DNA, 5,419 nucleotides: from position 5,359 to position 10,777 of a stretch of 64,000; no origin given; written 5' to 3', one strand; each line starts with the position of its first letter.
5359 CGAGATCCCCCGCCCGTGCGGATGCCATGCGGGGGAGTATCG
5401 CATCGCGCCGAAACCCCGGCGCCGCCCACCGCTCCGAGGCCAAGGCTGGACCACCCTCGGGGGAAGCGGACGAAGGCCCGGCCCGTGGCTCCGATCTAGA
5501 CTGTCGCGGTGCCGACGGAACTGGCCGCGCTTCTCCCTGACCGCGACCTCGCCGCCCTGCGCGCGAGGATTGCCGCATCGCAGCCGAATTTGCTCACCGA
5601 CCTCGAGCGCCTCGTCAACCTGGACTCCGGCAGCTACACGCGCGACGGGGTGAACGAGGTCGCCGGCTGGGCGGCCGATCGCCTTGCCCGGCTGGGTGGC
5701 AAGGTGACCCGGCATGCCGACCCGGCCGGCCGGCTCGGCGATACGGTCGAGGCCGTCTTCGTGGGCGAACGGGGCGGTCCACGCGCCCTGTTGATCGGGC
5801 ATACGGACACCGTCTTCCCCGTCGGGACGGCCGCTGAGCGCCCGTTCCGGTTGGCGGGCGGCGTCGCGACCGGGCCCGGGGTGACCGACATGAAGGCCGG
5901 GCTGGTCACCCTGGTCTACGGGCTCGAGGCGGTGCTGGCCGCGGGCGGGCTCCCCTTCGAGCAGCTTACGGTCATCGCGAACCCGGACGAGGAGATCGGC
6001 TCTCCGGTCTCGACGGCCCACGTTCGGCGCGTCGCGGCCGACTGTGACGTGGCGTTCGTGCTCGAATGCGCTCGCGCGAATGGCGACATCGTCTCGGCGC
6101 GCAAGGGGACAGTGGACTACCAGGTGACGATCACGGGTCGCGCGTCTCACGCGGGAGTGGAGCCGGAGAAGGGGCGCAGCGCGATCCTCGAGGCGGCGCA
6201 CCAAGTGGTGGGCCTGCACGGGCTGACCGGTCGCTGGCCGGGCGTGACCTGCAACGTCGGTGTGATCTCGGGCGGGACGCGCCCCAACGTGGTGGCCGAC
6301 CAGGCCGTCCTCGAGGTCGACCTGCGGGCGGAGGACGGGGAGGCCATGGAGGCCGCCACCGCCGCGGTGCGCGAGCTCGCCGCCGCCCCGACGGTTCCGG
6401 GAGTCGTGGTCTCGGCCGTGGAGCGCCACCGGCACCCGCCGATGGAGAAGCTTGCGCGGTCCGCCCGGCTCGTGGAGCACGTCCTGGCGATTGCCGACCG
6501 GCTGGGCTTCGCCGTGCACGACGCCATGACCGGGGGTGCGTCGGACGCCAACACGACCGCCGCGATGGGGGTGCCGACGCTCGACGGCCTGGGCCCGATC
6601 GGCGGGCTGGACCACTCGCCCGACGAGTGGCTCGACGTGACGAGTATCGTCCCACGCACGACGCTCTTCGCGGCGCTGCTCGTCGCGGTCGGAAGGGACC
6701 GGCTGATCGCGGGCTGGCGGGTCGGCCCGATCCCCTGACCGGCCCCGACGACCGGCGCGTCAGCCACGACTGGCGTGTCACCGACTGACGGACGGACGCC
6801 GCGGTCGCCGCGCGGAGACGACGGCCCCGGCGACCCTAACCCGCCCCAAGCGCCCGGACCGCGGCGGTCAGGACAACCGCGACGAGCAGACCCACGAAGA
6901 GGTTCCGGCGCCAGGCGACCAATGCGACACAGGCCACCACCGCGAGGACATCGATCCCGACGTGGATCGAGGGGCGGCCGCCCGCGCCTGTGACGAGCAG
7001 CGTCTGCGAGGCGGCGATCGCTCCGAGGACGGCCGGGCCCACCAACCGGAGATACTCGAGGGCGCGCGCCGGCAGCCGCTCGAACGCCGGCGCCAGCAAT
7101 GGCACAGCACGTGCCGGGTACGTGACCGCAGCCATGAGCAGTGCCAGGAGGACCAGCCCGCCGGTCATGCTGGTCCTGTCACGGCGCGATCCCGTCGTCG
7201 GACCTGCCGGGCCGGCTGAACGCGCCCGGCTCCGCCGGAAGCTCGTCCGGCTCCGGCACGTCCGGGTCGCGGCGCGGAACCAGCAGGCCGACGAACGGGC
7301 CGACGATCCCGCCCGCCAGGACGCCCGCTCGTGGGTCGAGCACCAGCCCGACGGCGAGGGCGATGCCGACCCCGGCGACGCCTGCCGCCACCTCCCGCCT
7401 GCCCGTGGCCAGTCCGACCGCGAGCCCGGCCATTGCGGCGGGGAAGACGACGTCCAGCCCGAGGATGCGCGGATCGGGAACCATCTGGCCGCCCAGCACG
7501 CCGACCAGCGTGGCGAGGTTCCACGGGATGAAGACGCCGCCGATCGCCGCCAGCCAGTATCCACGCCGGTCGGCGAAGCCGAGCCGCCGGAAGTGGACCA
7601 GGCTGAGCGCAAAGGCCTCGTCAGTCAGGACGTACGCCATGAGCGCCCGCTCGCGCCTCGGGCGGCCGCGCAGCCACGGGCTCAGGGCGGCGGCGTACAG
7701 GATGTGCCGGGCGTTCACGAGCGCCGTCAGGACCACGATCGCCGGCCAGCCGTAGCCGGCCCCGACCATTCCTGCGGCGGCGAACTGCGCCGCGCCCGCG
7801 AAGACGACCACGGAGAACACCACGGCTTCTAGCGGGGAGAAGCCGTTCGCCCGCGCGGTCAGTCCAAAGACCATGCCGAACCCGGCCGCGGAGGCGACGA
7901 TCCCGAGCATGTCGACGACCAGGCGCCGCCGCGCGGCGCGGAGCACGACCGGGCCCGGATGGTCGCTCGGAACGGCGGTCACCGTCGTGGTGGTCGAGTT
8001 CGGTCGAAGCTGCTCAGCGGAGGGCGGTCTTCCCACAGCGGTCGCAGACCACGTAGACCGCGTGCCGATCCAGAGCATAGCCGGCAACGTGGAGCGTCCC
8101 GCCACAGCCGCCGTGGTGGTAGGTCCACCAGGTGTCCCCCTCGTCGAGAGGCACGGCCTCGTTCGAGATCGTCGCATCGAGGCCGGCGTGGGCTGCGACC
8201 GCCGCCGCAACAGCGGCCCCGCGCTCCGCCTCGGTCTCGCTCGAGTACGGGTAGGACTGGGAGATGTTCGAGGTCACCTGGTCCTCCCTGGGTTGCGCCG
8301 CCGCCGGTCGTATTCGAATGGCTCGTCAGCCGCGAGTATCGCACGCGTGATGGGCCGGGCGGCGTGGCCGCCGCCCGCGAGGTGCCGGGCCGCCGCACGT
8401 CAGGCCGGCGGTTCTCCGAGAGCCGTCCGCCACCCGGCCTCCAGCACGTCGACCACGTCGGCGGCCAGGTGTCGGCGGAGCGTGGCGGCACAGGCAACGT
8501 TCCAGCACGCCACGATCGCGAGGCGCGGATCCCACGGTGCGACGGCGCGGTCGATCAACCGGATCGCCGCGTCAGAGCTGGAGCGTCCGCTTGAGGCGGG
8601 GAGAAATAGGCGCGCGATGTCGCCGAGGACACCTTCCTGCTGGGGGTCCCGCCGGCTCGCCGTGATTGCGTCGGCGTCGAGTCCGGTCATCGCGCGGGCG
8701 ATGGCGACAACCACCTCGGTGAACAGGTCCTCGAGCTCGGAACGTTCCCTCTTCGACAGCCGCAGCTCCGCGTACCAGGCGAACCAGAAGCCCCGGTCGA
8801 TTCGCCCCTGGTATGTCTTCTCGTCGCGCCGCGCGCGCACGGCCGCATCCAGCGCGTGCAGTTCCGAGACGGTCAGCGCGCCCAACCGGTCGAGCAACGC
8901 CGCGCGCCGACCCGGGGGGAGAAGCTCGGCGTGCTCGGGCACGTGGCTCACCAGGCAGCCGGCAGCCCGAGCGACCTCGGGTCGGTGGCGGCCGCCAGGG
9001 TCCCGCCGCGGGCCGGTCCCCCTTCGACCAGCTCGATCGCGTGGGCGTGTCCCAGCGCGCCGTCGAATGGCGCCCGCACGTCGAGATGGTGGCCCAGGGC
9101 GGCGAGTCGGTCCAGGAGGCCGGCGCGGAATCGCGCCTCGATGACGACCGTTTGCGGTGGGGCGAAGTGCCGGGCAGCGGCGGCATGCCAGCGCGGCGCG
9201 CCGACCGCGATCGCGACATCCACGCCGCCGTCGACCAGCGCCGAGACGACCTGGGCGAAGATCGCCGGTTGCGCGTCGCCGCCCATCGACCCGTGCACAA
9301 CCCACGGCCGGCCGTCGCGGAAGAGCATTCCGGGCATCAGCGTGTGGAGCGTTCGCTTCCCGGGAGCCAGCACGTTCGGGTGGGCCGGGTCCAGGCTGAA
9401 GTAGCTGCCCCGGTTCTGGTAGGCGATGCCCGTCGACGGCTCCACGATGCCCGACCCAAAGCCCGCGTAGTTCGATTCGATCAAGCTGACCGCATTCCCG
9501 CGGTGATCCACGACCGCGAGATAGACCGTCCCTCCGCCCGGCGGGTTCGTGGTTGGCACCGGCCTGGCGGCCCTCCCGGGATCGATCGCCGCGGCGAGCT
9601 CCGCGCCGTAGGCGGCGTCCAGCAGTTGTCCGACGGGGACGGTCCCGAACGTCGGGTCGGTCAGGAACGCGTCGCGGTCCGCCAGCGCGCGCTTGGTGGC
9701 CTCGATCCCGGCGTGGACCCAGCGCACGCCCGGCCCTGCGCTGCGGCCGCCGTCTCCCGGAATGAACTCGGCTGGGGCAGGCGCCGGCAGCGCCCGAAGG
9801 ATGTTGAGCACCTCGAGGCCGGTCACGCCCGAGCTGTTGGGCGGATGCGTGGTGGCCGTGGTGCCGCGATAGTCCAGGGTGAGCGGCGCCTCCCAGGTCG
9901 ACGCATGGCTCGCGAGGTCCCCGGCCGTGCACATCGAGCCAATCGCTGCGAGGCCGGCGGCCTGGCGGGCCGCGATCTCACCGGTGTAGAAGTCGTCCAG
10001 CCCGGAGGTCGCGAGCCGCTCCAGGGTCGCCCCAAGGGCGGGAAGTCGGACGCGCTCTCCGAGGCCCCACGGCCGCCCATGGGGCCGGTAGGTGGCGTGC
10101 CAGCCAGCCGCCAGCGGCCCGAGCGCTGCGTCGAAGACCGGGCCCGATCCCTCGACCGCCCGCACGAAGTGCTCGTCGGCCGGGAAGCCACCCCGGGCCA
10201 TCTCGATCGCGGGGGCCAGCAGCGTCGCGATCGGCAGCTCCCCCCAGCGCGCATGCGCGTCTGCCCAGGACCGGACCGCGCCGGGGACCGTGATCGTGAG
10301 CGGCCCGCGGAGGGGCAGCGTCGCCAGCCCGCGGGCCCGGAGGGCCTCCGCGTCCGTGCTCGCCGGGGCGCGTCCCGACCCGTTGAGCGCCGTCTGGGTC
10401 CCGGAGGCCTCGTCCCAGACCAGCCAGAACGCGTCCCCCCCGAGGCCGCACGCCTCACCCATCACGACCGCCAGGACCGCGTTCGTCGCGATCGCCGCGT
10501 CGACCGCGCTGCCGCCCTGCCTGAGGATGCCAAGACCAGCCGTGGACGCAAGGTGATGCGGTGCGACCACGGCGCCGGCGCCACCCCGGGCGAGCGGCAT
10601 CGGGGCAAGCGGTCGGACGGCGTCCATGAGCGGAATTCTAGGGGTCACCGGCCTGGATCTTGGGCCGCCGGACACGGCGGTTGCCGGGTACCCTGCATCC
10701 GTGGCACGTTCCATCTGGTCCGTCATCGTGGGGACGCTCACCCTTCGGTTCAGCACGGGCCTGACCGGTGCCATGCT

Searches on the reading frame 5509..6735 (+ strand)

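Call 47: search_protein_families(library=pfam, proteins=[window:5509-6735:+], max_evalue=0.0001)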
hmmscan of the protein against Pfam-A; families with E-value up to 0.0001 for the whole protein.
window:5509-6735:+ (409 aa): 2 families
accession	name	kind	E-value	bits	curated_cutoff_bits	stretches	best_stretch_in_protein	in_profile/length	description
PF01546.33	Peptidase_M20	-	4e-25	89.4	24.6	1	94-391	1-204/206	Peptidase family M20/M25/M40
PF07687.19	M20_dimer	-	1.3e-22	80.3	21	1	197-295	2-103/107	Peptidase dimerisation domain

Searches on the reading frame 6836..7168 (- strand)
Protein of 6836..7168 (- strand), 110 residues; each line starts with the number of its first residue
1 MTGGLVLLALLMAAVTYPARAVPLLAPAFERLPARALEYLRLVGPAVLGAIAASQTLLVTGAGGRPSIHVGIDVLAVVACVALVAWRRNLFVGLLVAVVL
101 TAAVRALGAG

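Call 47: search_protein_families(library=pfam, proteins=[window:6836-7168:-], max_evalue=0.0001)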
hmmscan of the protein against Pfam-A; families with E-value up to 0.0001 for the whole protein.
window:6836-7168:- (110 aa): 1 family
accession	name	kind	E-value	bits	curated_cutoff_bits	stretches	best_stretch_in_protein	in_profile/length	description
PF05437.17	AzlD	-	3.1e-12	46.9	23.7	1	6-105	2-99/99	Branched-chain amino acid transport protein (AzlD)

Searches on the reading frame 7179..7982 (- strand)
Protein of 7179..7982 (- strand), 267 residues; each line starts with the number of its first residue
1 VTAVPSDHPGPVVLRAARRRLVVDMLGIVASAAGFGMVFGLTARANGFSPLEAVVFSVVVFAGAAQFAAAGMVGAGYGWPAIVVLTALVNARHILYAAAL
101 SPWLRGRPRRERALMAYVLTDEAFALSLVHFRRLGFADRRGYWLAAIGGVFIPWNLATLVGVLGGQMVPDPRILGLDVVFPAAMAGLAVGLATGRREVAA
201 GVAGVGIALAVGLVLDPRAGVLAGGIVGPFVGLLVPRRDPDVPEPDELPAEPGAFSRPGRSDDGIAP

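Call 47: search_protein_families(library=pfam, proteins=[window:7179-7982:-], max_evalue=0.0001)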
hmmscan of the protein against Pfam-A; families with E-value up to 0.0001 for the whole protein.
window:7179-7982:- (267 aa): 1 family
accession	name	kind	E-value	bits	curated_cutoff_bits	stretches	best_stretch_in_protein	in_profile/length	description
PF03591.19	AzlC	-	5.6e-35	121.2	32.1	1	29-168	3-137/137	AzlC protein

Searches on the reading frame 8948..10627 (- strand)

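Call 47: search_protein_families(library=pfam, proteins=[window:8948-10627:-], max_evalue=0.0001)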
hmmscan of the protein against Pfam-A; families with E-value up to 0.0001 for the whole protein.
window:8948-10627:- (559 aa): 1 family
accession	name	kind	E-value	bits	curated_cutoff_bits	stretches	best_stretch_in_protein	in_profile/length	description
PF01019.26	G_glu_transpept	-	1.1e-134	450.5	27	1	33-552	2-510/512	Gamma-glutamyltranspeptidase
